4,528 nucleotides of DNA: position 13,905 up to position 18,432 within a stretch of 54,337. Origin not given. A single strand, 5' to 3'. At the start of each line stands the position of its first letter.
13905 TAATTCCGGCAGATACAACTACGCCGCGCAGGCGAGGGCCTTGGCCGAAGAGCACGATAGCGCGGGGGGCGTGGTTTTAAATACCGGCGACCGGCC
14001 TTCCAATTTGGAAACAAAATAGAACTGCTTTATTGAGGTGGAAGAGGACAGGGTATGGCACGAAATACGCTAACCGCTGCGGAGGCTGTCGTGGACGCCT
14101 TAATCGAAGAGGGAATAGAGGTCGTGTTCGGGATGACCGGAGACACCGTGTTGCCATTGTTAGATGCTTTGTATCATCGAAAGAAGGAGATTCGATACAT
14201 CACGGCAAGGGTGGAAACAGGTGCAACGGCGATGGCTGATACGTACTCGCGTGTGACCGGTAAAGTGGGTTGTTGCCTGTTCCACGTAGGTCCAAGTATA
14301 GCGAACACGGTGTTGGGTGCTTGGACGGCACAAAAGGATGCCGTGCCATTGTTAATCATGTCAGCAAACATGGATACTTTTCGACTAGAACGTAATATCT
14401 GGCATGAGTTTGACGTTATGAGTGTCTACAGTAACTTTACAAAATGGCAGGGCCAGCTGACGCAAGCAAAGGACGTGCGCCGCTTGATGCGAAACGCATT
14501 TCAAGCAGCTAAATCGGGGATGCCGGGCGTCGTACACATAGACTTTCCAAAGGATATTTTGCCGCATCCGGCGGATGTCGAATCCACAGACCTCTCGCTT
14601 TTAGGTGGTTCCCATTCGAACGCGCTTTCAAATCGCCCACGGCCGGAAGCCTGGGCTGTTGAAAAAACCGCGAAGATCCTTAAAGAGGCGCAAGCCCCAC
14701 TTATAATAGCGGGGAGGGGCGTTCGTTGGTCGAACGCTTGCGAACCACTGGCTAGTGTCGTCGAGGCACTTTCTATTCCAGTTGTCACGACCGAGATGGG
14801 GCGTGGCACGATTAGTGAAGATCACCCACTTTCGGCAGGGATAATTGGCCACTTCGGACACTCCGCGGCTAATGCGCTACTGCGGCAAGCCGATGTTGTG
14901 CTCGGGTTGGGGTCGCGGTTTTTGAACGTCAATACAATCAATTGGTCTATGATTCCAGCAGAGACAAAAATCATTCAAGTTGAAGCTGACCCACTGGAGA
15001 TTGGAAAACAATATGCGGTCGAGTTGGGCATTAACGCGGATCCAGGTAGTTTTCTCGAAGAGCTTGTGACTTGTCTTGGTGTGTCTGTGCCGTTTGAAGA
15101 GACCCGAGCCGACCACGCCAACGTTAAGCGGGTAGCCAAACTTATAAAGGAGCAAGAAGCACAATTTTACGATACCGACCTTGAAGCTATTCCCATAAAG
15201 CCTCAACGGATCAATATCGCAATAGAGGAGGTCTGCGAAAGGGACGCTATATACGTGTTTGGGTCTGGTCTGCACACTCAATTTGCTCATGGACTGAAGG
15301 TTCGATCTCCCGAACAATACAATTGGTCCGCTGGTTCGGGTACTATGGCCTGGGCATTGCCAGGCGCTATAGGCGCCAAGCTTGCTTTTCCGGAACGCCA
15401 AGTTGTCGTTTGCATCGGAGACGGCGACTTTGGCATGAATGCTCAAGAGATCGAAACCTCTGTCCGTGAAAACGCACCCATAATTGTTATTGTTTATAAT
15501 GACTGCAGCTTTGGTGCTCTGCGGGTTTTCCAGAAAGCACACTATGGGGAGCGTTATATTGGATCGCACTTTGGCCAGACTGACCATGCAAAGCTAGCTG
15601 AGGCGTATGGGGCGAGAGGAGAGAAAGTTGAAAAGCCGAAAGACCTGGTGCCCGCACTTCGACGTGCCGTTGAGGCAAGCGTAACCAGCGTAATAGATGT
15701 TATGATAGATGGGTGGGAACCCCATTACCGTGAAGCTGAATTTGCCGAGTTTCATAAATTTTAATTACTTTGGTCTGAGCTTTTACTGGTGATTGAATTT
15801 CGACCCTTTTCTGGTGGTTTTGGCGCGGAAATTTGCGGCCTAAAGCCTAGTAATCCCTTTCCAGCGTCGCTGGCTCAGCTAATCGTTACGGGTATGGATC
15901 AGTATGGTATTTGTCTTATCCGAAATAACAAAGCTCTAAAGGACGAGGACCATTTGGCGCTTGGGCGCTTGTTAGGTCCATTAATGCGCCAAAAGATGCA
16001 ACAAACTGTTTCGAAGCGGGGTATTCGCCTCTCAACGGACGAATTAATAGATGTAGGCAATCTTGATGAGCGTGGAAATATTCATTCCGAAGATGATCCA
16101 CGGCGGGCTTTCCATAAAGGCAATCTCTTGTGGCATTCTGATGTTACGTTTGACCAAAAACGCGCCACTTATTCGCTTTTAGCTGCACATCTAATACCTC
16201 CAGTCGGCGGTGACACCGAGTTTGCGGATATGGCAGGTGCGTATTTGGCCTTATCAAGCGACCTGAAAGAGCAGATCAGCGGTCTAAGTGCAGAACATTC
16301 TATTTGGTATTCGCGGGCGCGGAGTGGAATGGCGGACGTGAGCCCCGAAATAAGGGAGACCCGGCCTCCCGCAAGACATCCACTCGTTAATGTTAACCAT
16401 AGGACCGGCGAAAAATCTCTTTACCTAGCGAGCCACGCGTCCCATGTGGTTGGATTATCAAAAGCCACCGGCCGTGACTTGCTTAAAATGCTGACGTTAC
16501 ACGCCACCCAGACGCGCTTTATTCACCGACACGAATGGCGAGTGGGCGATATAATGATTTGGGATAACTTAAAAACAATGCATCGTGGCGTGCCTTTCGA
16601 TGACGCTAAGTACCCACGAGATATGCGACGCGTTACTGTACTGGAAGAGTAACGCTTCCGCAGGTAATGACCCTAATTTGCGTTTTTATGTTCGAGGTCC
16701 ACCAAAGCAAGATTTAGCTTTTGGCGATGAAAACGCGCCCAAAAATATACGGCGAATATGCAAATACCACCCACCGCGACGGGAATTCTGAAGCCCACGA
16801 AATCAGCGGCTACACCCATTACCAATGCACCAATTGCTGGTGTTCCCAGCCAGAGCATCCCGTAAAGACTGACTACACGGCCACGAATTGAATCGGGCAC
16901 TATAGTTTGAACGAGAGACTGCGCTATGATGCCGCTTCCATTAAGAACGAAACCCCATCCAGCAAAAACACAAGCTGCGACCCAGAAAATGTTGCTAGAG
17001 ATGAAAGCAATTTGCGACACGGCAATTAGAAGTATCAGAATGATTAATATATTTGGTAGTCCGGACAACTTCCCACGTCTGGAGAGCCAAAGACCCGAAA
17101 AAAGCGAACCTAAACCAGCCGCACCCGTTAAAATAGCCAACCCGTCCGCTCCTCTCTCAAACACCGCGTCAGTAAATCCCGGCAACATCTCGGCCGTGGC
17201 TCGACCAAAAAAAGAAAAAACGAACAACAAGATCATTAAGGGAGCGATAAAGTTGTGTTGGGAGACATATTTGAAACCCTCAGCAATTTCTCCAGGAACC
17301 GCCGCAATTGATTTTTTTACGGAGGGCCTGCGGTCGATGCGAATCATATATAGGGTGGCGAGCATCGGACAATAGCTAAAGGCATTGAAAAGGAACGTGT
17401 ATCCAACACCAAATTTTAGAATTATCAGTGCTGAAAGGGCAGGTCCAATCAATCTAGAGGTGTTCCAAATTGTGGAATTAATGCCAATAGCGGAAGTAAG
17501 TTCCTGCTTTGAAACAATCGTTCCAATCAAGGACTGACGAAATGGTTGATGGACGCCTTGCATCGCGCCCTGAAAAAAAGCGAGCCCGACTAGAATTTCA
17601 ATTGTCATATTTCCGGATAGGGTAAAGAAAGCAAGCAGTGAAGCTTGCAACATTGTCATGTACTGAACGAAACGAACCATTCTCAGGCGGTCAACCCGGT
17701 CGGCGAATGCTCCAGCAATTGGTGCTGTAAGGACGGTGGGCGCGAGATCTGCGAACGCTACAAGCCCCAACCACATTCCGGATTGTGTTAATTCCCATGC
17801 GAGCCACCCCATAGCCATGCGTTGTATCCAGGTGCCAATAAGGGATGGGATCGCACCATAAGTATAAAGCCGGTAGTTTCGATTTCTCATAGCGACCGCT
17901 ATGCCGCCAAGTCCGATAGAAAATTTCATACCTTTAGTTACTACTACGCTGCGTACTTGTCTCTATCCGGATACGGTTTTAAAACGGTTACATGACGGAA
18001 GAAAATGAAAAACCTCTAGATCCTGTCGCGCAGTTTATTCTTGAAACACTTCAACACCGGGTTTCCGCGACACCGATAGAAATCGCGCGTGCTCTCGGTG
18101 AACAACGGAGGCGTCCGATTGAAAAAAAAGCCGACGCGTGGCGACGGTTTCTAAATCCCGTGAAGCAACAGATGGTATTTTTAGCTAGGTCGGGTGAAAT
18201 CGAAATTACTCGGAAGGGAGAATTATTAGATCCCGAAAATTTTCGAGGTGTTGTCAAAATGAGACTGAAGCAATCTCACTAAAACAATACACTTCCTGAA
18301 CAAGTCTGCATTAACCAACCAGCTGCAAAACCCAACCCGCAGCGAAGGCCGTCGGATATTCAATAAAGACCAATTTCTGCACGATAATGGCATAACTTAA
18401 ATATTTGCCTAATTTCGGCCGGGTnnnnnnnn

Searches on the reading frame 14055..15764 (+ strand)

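Call 6: search_protein_families(library=pfam, proteins=[window:14055-15764:+])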
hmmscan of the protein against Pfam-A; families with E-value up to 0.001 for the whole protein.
window:14055-15764:+ (569 aa): 3 families
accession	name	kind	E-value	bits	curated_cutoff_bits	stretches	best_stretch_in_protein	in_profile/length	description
PF02775.26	TPP_enzyme_C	-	5.7e-41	140.3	21.9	1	405-549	3-151/151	Thiamine pyrophosphate enzyme, C-terminal TPP binding domain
PF00205.28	TPP_enzyme_M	-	8e-41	139.4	30.4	1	202-337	1-137/137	Thiamine pyrophosphate enzyme, central domain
PF02776.23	TPP_enzyme_N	-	1.8e-28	99.2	26.8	1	7-122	2-117/119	Thiamine pyrophosphate enzyme, N-terminal TPP binding domain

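Call 38: search_protein_families(library=ncbifam, proteins=[window:14055-15764:+], max_evalue=1e-10)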
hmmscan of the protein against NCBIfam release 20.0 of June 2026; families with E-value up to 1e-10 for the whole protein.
window:14055-15764:+ (569 aa): 51 families (the best 25 are shown)
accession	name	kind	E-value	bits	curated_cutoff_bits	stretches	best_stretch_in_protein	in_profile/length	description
TIGR00118.1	acolac_lg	equivalog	8.3e-120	400.9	538.35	1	6-555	1-538/557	biosynthetic-type acetolactate synthase large subunit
NF004919.0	PRK06276.1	equivalog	1.1e-115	387.2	866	1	8-553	3-540/582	acetolactate synthase large subunit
NF006187.0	PRK08322.1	equivalog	1.5e-109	366.9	509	1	7-552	3-529/548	acetolactate synthase large subunit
NF004710.0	PRK06048.1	equivalog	5.8e-109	365.1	976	1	4-553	6-539/561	acetolactate synthase large subunit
NF006052.0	PRK08199.1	subfamily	1.9e-108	363.2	539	1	4-552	6-538/559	thiamine pyrophosphate protein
NF005860.0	PRK07789.1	equivalog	2.2e-96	323.6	881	1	3-548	31-575/615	acetolactate synthase large subunit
NF005039.0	PRK06456.1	equivalog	1.2e-94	317.8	868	1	7-552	3-545/572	acetolactate synthase large subunit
NF006319.0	PRK08527.1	equivalog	1.5e-94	317.5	905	1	5-555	3-542/565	acetolactate synthase large subunit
NF006122.0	PRK08266.1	subfamily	4.9e-94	315.8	571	1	5-552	3-525/543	hypothetical protein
NF005824.0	PRK07710.1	equivalog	2.4e-93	313.4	976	1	4-551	15-548/573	acetolactate synthase large subunit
NF005584.0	PRK07282.1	equivalog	2.6e-93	313.5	970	1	7-551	11-540/566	acetolactate synthase large subunit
NF008431.0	PRK11269.1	equivalog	3.5e-93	313.1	791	1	6-550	4-550/591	glyoxylate carboligase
NF005651.0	PRK07418.1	subfamily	9.1e-93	311.5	942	1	4-552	17-560/617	acetolactate synthase large subunit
NF004772.0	PRK06112.1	subfamily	3.5e-92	309.6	673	1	4-552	12-560/578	acetolactate synthase catalytic subunit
NF005058.0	PRK06466.1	equivalog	1.2e-90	304.7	951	1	5-557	3-553/574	acetolactate synthase 3 large subunit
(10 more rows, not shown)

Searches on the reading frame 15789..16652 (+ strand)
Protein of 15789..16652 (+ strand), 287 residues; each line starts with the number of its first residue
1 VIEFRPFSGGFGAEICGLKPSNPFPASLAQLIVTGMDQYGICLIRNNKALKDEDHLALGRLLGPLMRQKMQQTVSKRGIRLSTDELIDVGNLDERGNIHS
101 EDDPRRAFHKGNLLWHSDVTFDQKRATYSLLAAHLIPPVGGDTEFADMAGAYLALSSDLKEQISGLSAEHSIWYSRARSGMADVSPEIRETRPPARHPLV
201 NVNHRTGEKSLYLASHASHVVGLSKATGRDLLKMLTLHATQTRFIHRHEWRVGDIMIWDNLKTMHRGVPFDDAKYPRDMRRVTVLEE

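Call 6: search_protein_families(library=pfam, proteins=[window:15789-16652:+])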
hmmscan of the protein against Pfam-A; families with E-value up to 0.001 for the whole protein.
window:15789-16652:+ (287 aa): 1 family
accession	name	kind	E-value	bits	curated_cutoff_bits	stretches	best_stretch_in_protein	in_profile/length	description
PF02668.22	TauD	-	6.8e-56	190.5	27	1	3-283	1-267/267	Taurine catabolism dioxygenase TauD, TfdA family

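Call 38: search_protein_families(library=ncbifam, proteins=[window:15789-16652:+], max_evalue=1e-10)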
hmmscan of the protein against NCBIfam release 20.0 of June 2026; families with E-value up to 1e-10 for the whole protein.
window:15789-16652:+ (287 aa): 3 families
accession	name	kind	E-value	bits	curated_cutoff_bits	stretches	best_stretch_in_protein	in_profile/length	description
NF007104.0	PRK09553.1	equivalog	7.3e-33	113.9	313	1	110-285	93-274/282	taurine dioxygenase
NF045815.1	Neo-PentlctneFsynPtlD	equivalog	5.7e-27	94.7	550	1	12-283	12-285/301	neopentalenolactone/pentalenolactone F synthase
NF049937.1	CMthFAOxDecarbScoE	equivalog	1.8e-20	73.3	400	1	102-286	88-285/295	(3R)-3-[(carboxymethyl)amino]fatty acid oxygenase/decarboxylase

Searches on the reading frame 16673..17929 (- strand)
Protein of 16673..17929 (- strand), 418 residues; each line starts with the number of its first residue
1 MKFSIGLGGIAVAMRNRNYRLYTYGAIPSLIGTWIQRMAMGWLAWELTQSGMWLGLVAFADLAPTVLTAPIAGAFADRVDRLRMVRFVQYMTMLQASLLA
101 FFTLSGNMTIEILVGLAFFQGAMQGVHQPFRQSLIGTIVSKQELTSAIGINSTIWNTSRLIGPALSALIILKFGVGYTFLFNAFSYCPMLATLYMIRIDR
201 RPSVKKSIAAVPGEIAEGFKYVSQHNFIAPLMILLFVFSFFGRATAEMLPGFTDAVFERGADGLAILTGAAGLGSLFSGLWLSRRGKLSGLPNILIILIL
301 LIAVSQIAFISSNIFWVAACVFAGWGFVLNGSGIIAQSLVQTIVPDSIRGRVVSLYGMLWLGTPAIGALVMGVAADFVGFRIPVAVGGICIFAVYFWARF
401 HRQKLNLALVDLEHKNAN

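Call 6: search_protein_families(library=pfam, proteins=[window:16673-17929:-])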
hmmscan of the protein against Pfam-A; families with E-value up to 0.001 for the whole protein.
window:16673-17929:- (418 aa): 2 families
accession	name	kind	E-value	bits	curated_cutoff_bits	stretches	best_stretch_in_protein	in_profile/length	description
PF05977.19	MFS_3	-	2.3e-40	139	27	1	15-397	8-389/524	Transmembrane secretion effector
PF07690.21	MFS_1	-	1.4e-32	113.4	33.4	2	27-360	6-339/347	Major Facilitator Superfamily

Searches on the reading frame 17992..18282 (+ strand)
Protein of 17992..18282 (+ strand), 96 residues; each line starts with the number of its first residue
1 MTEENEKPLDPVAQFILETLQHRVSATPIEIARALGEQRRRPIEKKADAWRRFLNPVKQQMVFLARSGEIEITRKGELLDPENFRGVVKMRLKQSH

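Call 30: search_protein_families(library=pfam, max_evalue=1, proteins=[window:17992-18282:+])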
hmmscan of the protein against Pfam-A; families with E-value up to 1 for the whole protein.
window:17992-18282:+ (96 aa): 1 family
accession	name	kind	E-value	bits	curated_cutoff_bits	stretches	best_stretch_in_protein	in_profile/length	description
PF11625.14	DUF3253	-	6.1e-17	62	22.1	1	12-92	4-80/81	Protein of unknown function (DUF3253)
